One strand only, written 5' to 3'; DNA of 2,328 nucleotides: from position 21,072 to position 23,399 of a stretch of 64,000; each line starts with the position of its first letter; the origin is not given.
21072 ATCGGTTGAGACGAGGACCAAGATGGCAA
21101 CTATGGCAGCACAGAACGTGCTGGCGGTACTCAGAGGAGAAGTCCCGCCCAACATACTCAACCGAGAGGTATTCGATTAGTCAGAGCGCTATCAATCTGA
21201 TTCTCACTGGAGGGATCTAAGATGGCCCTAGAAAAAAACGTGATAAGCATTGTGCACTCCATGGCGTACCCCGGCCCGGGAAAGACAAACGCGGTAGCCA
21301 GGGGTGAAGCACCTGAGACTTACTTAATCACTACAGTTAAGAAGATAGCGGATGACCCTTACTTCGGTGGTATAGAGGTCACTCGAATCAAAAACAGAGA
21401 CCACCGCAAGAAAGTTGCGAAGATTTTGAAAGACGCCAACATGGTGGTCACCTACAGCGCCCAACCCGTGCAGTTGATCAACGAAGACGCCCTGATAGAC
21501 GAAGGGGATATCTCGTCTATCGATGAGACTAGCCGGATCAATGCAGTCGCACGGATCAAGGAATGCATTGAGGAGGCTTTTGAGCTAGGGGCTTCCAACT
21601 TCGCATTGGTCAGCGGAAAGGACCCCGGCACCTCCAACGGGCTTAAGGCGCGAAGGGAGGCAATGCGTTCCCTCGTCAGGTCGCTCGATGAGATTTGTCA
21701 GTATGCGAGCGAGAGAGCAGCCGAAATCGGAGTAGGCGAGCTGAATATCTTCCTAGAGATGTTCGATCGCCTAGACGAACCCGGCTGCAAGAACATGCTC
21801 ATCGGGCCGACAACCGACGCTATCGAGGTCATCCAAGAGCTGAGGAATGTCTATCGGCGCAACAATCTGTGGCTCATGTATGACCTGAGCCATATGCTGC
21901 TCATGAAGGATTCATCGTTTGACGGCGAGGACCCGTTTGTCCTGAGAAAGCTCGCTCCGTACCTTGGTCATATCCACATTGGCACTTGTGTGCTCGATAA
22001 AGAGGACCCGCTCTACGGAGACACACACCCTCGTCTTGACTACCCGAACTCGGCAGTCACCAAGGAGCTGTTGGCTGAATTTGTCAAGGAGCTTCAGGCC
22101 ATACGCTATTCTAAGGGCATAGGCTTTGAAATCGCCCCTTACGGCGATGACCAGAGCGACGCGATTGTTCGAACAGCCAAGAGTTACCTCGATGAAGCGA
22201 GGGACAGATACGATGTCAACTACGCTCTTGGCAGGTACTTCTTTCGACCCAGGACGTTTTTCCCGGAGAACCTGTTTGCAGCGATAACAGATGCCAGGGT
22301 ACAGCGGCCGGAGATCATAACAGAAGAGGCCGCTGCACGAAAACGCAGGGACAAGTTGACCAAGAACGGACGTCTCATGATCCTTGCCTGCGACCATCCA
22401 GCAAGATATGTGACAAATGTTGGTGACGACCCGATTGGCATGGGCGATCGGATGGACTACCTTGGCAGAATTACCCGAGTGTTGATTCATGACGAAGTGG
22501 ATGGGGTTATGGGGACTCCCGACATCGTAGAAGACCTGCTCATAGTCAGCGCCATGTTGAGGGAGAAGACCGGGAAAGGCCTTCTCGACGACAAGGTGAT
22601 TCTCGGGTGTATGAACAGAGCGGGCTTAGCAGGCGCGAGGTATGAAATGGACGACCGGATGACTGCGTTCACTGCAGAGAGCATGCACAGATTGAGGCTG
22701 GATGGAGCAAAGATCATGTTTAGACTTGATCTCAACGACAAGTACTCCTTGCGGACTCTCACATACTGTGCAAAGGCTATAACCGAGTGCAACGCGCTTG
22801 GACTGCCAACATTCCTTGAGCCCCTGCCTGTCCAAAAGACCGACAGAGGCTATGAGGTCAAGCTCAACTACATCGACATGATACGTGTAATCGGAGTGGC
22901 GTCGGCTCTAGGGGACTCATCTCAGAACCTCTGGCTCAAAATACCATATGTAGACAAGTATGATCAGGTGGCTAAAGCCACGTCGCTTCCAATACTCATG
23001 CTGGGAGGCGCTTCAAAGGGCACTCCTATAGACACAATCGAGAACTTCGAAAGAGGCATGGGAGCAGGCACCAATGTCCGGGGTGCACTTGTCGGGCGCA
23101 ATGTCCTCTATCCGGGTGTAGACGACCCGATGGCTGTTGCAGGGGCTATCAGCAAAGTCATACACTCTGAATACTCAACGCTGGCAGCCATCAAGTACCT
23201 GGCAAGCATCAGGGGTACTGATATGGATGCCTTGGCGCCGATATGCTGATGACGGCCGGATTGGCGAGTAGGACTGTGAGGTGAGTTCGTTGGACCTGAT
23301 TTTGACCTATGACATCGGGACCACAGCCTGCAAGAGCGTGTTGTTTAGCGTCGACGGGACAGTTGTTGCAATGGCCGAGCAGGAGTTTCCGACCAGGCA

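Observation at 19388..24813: DeoR-regulated sugar module built around a fused TIM-barrel isomerase / class I aldolase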

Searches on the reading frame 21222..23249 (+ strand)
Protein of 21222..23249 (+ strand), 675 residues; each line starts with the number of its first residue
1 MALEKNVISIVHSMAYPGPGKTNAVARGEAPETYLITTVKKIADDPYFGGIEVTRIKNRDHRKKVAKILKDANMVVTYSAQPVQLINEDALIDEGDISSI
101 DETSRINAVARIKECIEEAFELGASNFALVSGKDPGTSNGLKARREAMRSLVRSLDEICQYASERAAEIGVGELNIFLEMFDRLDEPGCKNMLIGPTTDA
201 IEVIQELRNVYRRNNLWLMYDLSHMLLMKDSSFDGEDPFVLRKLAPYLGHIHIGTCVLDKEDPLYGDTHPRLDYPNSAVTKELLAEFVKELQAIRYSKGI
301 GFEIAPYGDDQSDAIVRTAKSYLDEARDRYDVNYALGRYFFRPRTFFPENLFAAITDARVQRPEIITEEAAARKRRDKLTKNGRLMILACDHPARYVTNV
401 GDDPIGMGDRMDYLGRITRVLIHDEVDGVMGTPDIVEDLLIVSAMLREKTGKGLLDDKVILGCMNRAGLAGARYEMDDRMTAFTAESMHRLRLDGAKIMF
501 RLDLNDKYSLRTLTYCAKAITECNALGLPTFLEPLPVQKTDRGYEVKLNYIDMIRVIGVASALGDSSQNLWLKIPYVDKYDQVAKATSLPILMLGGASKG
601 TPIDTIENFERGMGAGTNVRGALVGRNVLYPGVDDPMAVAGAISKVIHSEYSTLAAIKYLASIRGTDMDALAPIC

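Call 7: search_protein_families(library=pfam, proteins=[window:21222-23249:+], max_evalue=0.01)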
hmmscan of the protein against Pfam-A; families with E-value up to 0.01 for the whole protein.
window:21222-23249:+ (675 aa): 2 families
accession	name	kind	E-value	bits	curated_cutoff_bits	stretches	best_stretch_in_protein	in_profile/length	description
PF22649.2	Cgl0159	-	9.5e-74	248.3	27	1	383-638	1-245/251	Cgl0159-like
PF01261.30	AP_endonuc_2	-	3.7e-14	53.4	31.1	1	50-306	11-231/249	Xylose isomerase-like TIM barrel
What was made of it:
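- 21222..22241 (+): N-terminal half of the fusion: divalent-metal TIM barrel of the xylose-isomerase-like (AP_endonuc_2) superfamily, a divergent clade. Pfam PF01261, residues 50-306 (call 7).
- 22242..23249 (+): C-terminal half of the fusion: Cgl0159-family (DhnA-related) class I aldolase-fold domain with predicted Schiff-base Lys573. Pfam PF22649, 248 bits (call 7).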

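Call 8: search_protein_families(library=ncbifam, proteins=[window:21222-23249:+], max_evalue=0.01)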
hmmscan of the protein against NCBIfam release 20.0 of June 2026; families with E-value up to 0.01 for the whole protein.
window:21222-23249:+ (675 aa): 6 families
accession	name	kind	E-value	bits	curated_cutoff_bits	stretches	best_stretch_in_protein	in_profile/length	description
NF005556.0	PRK07226.1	subfamily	2.4e-10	40.2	241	1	504-660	116-264/267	2-amino-3,7-dideoxy-D-threo-hept-6-ulosonate synthase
NF040816.1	Fbpase1_Arch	equivalog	8e-10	38.6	430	1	580-658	193-268/271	class I fructose-bisphosphate aldolase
TIGR01949.1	ADH_synth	equivalog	8e-08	32.3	299.45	1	497-657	104-254/255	2-amino-3,7-dideoxy-D-threo-hept-6-ulosonate synthase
NF006081.0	PRK08227.1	equivalog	1.5e-05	24.5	297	1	490-662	130-288/291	3-hydroxy-5-phosphonooxypentane-2,4-dione thiolase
TIGR02631.1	xylA_Arthro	equivalog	0.00022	20.4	447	1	59-168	67-173/382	xylose isomerase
NF041099.2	keto_glucon_epim_IolO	equivalog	0.0027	17.1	300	0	84-254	71-212/269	5-keto-L-gluconate epimerase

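Call 9: find_homologous_proteins(query=window:21222-23246:+, max_evalue=0.00001)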
Query window:21222-23246:+ (675 aa): 193 proteins with E <= 0.00001 among 8000 candidates; the best 120 are listed.
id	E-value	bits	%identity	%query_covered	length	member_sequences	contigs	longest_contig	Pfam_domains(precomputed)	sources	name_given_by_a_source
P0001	0.0e+0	1521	100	100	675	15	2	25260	PF01261.31,PF22649.3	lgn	-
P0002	0.0e+0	1365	88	100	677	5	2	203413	PF01261.31,PF22649.3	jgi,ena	-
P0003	0.0e+0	1316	85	100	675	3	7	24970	PF01261.31,PF22649.3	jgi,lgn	jgi:DhnA family fructose-bisphosphate aldolase class Ia/sugar phosphate isomerase/epimerase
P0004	0.0e+0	1271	80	100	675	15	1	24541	PF01261.31,PF22649.3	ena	-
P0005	6.2e-288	975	64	99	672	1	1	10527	PF01261.31,PF22649.3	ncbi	-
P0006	2.4e-287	973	61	99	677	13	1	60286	PF01261.31,PF22649.3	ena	-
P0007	5.1e-284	962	61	99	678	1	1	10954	PF01261.31,PF22649.3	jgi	jgi:DhnA family fructose-bisphosphate aldolase class Ia/sugar phosphate isomerase/epimerase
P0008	1.3e-281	954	61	99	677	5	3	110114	PF01261.31,PF22649.3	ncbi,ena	-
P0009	6.4e-281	952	60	99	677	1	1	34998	PF01261.31,PF22649.3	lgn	-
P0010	5.8e-275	932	62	99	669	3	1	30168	PF01261.31,PF22649.3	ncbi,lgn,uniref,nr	ncbi:Fructose-bisphosphate aldolase class Ia, DhnA family [Caldanaerobius fijiensis DSM 17918]|unire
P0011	8.7e-272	921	61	99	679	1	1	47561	PF01261.31,PF22649.3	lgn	-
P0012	4.9e-269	912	60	99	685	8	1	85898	PF01261.31,PF22649.3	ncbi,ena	-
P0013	1.0e-268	911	61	99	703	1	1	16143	PF01261.31,PF22649.3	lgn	-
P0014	7.1e-268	909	61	99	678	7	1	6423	PF01261.31,PF22649.3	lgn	-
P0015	1.1e-266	905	60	99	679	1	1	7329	PF01261.31,PF22649.3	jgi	jgi:DhnA family fructose-bisphosphate aldolase class Ia/sugar phosphate isomerase/epimerase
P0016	2.2e-265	900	59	99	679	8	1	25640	PF01261.31,PF22649.3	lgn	-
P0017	8.6e-265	898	59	99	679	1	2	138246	PF01261.31,PF22649.3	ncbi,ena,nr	ncbi:MAG: hypothetical protein GX998_07170 [Firmicutes bacterium]|nr:hypothetical protein [Bacillota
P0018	4.6e-264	896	58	99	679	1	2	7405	PF01261.31,PF22649.3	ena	-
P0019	7.2e-264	895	61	99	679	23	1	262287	PF01261.31,PF22649.3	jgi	jgi:sugar phosphate isomerase/epimerase/DhnA family fructose-bisphosphate aldolase class Ia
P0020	8.8e-264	895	60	99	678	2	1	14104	PF01261.31,PF22649.3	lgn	-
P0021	2.7e-261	887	59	99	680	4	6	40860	PF01261.31,PF22649.3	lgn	-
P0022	8.1e-261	885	59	99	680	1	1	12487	PF01261.31,PF22649.3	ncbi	-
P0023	1.9e-256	871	57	99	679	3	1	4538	PF01261.31,PF22649.3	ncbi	-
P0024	2.0e-254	864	57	100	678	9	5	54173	PF01261.31,PF22649.3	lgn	-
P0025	6.8e-254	862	57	99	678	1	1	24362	PF01261.31,PF22649.3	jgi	-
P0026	3.2e-253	860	58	99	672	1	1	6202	PF01261.31,PF22649.3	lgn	-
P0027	5.6e-248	843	55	100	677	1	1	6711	PF01261.31,PF22649.3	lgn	-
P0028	2.4e-247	841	57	99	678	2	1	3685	PF01261.31,PF22649.3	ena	-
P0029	8.2e-247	839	55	100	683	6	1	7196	PF01261.31,PF22649.3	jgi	jgi:DhnA family fructose-bisphosphate aldolase class Ia/sugar phosphate isomerase/epimerase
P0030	2.3e-246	837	55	100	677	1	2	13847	PF01261.31,PF22649.3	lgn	-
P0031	2.4e-244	831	55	100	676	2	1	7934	PF01261.31,PF22649.3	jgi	-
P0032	2.2e-243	828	55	99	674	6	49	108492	PF01261.31,PF22649.3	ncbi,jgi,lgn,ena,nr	ncbi:MAG: hypothetical protein CW345_08340 [Firmicutes bacterium]|nr:hypothetical protein [Bacillota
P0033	9.5e-242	822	54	99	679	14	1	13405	PF01261.31,PF22649.3,PF01791.16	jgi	jgi:DhnA family fructose-bisphosphate aldolase class Ia/sugar phosphate isomerase/epimerase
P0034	1.0e-241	822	55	99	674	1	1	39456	PF01261.31,PF22649.3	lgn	-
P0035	2.7e-241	821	54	99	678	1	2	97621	PF01261.31,PF22649.3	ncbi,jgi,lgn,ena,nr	ncbi:MAG TPA: TIM barrel protein [Firmicutes bacterium]|nr:TIM barrel protein [Bacillota bacterium]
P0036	6.1e-240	816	54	100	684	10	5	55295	PF01261.31,PF22649.3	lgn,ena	-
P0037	1.2e-239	815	54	99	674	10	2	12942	PF01261.31,PF22649.3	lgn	-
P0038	6.3e-239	813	54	100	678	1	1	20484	PF01261.31,PF22649.3,PF01791.16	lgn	-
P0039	6.3e-239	813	53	99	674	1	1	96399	PF01261.31,PF22649.3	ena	-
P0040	2.1e-238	811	54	99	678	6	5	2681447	PF01261.31,PF22649.3,PF01791.16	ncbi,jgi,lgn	ncbi:MAG: Cgl0159 family (beta/alpha)8-fold protein [Limnochordia bacterium]|jgi:DhnA family fructos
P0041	3.6e-238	810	53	99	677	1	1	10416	PF01261.31,PF22649.3,PF01791.16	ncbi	-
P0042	5.9e-238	810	53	100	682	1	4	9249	PF01261.31,PF22649.3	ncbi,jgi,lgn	ncbi:MAG: Cgl0159 family (beta/alpha)8-fold protein [Limnochordia bacterium]|jgi:DhnA family fructos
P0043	1.4e-237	808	53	99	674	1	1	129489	PF01261.31,PF22649.3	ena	-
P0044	2.3e-237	808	54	100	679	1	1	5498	PF01261.31,PF22649.3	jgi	jgi:DhnA-type fructose-1,6-bisphosphate aldolase and related enzymes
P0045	2.6e-237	808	56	99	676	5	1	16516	PF01261.31,PF22649.3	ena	-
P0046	3.7e-237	807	54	99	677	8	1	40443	PF01261.31,PF22649.3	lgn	-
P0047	1.5e-236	805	54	99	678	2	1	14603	PF01261.31,PF22649.3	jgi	-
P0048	3.5e-236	804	53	99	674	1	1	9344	PF01261.31,PF22649.3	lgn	-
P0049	1.3e-235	802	55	99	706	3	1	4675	PF01261.31,PF22649.3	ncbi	-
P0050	1.8e-235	801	53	99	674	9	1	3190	PF01261.31,PF22649.3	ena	-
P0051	9.0e-235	799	53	99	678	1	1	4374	PF01261.31,PF22649.3,PF01791.16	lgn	-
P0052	9.8e-234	796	56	99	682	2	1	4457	PF01261.31,PF22649.3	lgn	-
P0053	2.6e-233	794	52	99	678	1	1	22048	PF01261.31,PF22649.3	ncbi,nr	ncbi:MAG: TIM barrel protein [Firmicutes bacterium]|nr:TIM barrel protein [Bacillota bacterium]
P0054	1.1e-228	779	54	100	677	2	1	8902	PF01261.31,PF22649.3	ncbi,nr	ncbi:hypothetical protein GF325_09295 [Candidatus Bathyarchaeota archaeon]|nr:hypothetical protein [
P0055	4.6e-228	777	53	100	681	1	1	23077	PF01261.31,PF22649.3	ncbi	ncbi:MAG: Cgl0159 family (beta/alpha)8-fold protein [Promethearchaeota archaeon]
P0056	4.1e-227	774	53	99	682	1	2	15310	PF01261.31,PF22649.3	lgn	-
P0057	1.2e-226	772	54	99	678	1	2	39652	PF01261.31,PF22649.3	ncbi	ncbi:MAG: Cgl0159 family (beta/alpha)8-fold protein [Promethearchaeota archaeon]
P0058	1.1e-222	759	53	99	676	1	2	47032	PF01261.31,PF22649.3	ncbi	-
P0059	1.5e-222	759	52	99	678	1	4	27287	PF01261.31,PF22649.3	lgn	-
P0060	2.8e-222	758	52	100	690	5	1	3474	PF01261.31,PF22649.3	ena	-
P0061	1.1e-221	756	52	100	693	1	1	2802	PF01261.31,PF22649.3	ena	-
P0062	1.5e-221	755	53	100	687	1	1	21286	PF01261.31,PF22649.3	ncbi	ncbi:MAG: Cgl0159 family (beta/alpha)8-fold protein [Promethearchaeota archaeon]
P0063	2.2e-221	755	55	100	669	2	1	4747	PF01261.31,PF22649.3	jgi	-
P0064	4.5e-221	754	53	99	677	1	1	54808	PF01261.31,PF22649.3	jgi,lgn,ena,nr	nr:TIM barrel protein [Candidatus Sigynarchaeota archaeon]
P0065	1.3e-220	752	53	100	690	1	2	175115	PF01261.31,PF22649.3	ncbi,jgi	ncbi:MAG: Cgl0159 family (beta/alpha)8-fold protein [Promethearchaeota archaeon]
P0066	1.1e-219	749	52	100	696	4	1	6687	PF01261.31,PF22649.3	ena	-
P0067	1.1e-219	749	51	100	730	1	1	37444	PF01261.31,PF22649.3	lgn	-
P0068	2.4e-219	748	51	99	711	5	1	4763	PF01261.31,PF22649.3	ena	-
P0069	1.0e-218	746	52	100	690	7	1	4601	PF01261.31,PF22649.3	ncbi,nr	ncbi:MAG: hypothetical protein KGD66_08850 [Candidatus Lokiarchaeota archaeon]|nr:hypothetical prote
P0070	3.4e-218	744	51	100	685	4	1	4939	PF01261.31,PF22649.3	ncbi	-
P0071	3.9e-218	744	51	99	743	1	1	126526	PF01261.31,PF22649.3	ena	-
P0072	5.3e-218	744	51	100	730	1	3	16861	PF01261.31,PF22649.3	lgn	-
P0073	5.9e-218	744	52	100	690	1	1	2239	PF01261.31,PF22649.3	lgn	-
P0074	3.9e-217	741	51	100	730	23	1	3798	PF01261.31,PF22649.3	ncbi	-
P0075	5.2e-217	740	51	100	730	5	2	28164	PF01261.31,PF22649.3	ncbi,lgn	-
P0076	6.2e-217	740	53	100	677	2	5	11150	PF01261.31,PF22649.3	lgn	-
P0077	1.0e-216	739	51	99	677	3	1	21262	PF01261.31,PF22649.3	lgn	-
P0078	1.4e-216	739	51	99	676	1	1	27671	PF01261.31,PF22649.3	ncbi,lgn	ncbi:MAG: TIM barrel protein [Candidatus Hodarchaeota archaeon]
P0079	2.0e-216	739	52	100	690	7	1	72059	PF01261.31,PF22649.3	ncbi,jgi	ncbi:MAG: Cgl0159 family (beta/alpha)8-fold protein [Promethearchaeota archaeon]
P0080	2.1e-216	738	51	100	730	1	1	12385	PF01261.31,PF22649.3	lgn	-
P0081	7.2e-216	737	51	100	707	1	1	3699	PF01261.31,PF22649.3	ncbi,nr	ncbi:MAG: hypothetical protein KAX10_02485, partial [Candidatus Lokiarchaeota archaeon]|nr:hypotheti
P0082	3.2e-215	735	53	100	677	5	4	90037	PF01261.31,PF22649.3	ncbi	ncbi:MAG: TIM barrel protein [Candidatus Sigynarchaeota archaeon]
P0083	1.0e-214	733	52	100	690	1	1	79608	PF01261.31,PF22649.3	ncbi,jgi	ncbi:MAG: Cgl0159 family (beta/alpha)8-fold protein [Promethearchaeota archaeon]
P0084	2.6e-214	732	50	99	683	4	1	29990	PF01261.31,PF22649.3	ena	-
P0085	2.7e-214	732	50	99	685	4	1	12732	PF01261.31,PF22649.3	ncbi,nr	ncbi:MAG: TIM barrel protein [Firmicutes bacterium]|nr:TIM barrel protein [Bacillota bacterium]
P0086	4.7e-214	731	50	99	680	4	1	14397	PF01261.31,PF22649.3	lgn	-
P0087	1.3e-213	729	49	100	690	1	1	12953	PF01261.31,PF22649.3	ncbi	-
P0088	1.8e-213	729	49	100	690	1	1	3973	PF01261.31,PF22649.3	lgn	-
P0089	2.0e-213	729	50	100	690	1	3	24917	PF01261.31,PF22649.3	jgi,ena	-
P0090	5.2e-213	727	50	100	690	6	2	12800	PF01261.31,PF22649.3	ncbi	ncbi:MAG: Cgl0159 family (beta/alpha)8-fold protein [Promethearchaeota archaeon]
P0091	1.4e-212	726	50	100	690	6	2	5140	PF01261.31,PF22649.3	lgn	-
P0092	2.4e-212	725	50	99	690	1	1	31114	PF01261.31,PF22649.3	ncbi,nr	ncbi:MAG: hypothetical protein GF317_06850 [Candidatus Lokiarchaeota archaeon]|nr:hypothetical prote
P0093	2.4e-212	725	49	100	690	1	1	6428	PF01261.31,PF22649.3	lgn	-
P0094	2.8e-211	722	50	99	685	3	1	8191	PF01261.31,PF22649.3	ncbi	-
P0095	1.4e-210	719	50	100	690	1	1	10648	PF01261.31,PF22649.3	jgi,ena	-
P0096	1.8e-210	719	50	98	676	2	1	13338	PF01261.31,PF22649.3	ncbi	-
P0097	4.6e-210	718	49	100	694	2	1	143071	PF01261.31,PF22649.3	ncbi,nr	ncbi:MAG: TIM barrel protein [Candidatus Lokiarchaeota archaeon]|nr:TIM barrel protein [Candidatus L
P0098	5.1e-210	717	49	99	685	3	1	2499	PF01261.31,PF22649.3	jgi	-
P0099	2.4e-209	715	49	100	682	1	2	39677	PF01261.31,PF22649.3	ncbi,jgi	ncbi:MAG: Cgl0159 family (beta/alpha)8-fold protein [Promethearchaeota archaeon]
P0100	2.7e-209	715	49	100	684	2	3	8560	PF01261.31,PF22649.3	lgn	-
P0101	4.4e-209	714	50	100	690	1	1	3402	PF01261.31,PF22649.3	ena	-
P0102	4.7e-209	714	49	99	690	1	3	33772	PF01261.31,PF22649.3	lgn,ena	-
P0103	6.1e-209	714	49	99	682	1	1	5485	PF01261.31,PF22649.3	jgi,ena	-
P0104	1.5e-208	712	50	100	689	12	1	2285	PF01261.31,PF22649.3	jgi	-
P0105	3.2e-208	711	49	99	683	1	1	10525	PF01261.31,PF22649.3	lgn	-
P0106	3.6e-208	711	49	99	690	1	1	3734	PF01261.31,PF22649.3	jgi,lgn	jgi:DhnA family fructose-bisphosphate aldolase class Ia/sugar phosphate isomerase/epimerase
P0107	7.2e-208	710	49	100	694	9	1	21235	PF01261.31,PF22649.3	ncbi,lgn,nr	ncbi:MAG: hypothetical protein EU530_07195 [Promethearchaeota archaeon]|nr:MAG: hypothetical protein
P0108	7.9e-208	710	48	100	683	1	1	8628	PF01261.31,PF22649.3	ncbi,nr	ncbi:MAG: TIM barrel protein [archaeon]|nr:TIM barrel protein [archaeon]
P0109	4.2e-207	708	49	99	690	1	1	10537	PF01261.31,PF22649.3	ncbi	-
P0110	9.9e-207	706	49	100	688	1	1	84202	PF01261.31,PF22649.3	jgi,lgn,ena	-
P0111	1.5e-206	706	48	100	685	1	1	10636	PF01261.31,PF22649.3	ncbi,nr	ncbi:MAG: TIM barrel protein [Candidatus Lokiarchaeota archaeon]|nr:TIM barrel protein [Candidatus L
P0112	7.8e-206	704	47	100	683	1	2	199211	PF01261.31,PF22649.3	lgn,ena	-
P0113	2.4e-205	702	49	99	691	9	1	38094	PF01261.31,PF22649.3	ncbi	-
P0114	6.0e-205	701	49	98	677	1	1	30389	PF01261.31,PF22649.3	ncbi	-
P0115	1.8e-203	696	49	96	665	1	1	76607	PF01261.31,PF22649.3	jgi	jgi:DhnA family fructose-bisphosphate aldolase class Ia/sugar phosphate isomerase/epimerase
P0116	1.4e-201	689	47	100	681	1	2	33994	PF01261.31,PF22649.3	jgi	jgi:DhnA family fructose-bisphosphate aldolase class Ia/sugar phosphate isomerase/epimerase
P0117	1.1e-199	683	48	99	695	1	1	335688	PF01261.31,PF22649.3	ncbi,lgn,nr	ncbi:MAG: TIM barrel protein [Limnochordales bacterium]|nr:TIM barrel protein [Limnochordales bacter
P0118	1.6e-198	679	51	94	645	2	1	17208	PF01261.31,PF22649.3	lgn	-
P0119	7.6e-197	674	48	98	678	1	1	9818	PF01261.31,PF22649.3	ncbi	-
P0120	7.7e-197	674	46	100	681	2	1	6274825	PF01261.31,PF22649.3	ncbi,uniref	ncbi:Cgl0159 family (beta/alpha)8-fold protein [Candidatus Lokiarchaeum ossiferum]|uniref:Cgl0159 fa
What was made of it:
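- Checked: 193 homologues were found, and the best 120 are all full-length two-domain proteins of 645-743 aa from many independent assemblies (call 9).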

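Call 10: search_solved_structures(query=window:21222-23246:+, max_evalue=1, show_alignments=2)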
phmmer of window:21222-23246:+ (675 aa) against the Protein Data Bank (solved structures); distinct sequences matched with E-value up to 1: 24.
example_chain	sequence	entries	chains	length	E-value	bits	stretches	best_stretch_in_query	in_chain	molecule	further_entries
3fok_A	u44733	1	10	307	3.6e-54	187.5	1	345-651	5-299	uncharacterized protein Cgl0159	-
2qjg_A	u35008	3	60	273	0.0087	17.7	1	577-658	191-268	Putative aldolase MJ0400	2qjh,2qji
5y4j_A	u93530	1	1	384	0.094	14.3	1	58-168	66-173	Xylose isomerase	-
8wdg_A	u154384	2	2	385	0.095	14.3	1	58-168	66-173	Xylose isomerase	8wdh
7dmm_A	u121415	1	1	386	0.095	14.3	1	58-168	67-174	Xylose isomerase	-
5avh_A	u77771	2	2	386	0.095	14.3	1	58-168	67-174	Xylose isomerase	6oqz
3gnx_A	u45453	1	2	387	0.095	14.3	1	58-168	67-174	Xylose isomerase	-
1o1h_A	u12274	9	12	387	0.096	14.3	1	58-168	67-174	Xylose isomerase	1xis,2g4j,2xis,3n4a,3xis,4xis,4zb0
1gw9_A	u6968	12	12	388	0.096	14.3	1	58-168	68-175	XYLOSE ISOMERASE | D-XYLOSE ISOMERASE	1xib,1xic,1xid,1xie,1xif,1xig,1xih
1oad_A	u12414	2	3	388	0.096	14.3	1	58-168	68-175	XYLOSE ISOMERASE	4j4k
1mnz_A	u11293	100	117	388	0.096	14.3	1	58-168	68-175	Xylose isomerase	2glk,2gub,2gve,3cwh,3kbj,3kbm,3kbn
4lnc_A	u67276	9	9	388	0.098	14.3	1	58-168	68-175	Xylose isomerase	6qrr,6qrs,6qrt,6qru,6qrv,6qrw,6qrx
6xia_A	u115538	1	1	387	0.14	13.8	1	59-168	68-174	D-XYLOSE ISOMERASE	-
7bjz_A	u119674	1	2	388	0.19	13.3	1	58-165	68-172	Xylose isomerase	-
3qc0_A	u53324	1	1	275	0.21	13.1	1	98-161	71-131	sugar isomerase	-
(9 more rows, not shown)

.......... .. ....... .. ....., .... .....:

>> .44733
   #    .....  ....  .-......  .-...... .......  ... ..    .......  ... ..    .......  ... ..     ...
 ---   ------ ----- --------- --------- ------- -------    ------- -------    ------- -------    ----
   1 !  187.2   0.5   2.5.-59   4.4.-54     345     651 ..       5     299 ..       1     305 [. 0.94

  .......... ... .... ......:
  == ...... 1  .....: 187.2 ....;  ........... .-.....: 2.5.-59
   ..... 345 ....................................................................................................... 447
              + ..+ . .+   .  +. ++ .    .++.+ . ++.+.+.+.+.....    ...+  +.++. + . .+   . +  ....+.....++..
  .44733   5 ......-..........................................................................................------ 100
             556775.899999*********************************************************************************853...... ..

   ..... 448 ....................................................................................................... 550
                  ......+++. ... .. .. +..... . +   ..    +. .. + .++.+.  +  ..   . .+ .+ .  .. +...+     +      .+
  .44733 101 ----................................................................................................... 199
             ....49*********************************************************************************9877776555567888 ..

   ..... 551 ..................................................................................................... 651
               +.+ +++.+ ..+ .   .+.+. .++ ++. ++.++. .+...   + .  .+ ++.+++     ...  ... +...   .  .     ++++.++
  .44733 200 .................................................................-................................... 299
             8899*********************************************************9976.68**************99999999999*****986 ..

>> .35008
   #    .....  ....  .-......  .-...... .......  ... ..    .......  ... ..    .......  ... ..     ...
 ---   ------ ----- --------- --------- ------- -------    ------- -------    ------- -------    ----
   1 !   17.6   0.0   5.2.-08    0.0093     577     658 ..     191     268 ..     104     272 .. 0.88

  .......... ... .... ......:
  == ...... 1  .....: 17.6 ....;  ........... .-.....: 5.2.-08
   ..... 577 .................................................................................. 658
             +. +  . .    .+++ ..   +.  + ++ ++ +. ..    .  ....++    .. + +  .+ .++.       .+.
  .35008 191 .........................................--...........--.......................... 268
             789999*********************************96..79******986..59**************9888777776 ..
